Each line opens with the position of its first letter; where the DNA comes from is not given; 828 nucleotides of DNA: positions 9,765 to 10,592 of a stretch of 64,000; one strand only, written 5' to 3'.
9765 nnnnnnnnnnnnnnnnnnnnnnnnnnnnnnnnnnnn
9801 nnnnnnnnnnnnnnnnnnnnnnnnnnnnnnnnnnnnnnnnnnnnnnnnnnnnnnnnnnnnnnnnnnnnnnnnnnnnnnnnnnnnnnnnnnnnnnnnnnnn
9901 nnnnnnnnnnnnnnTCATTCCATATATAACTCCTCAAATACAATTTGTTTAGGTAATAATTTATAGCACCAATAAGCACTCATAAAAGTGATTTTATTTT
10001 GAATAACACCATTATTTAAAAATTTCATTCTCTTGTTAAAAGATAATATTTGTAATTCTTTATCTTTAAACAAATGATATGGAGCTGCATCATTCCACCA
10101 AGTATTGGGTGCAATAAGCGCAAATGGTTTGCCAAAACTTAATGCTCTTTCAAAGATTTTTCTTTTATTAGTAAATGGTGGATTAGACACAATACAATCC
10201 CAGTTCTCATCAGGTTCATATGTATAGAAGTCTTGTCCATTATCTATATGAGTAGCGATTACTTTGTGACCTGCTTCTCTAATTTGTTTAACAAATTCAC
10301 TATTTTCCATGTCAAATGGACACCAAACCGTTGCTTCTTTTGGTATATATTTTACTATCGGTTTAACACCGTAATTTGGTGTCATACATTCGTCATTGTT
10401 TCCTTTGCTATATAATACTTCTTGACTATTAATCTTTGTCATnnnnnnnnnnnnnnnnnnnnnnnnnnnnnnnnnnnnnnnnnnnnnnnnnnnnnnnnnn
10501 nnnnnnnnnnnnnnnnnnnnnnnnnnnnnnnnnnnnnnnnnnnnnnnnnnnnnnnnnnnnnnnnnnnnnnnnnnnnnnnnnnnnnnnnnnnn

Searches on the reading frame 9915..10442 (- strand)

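Call 28: search_protein_families(library=pfam, proteins=[window:9915-10442:-], max_evalue=0.01)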
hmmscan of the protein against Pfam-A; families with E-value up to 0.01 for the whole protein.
window:9915-10442:- (175 aa): 1 family
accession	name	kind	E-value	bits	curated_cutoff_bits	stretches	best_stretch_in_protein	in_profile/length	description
PF07669.17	Eco57I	-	0.0015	19.1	25.3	0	63-134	56-125/171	Eco57I restriction-modification methylase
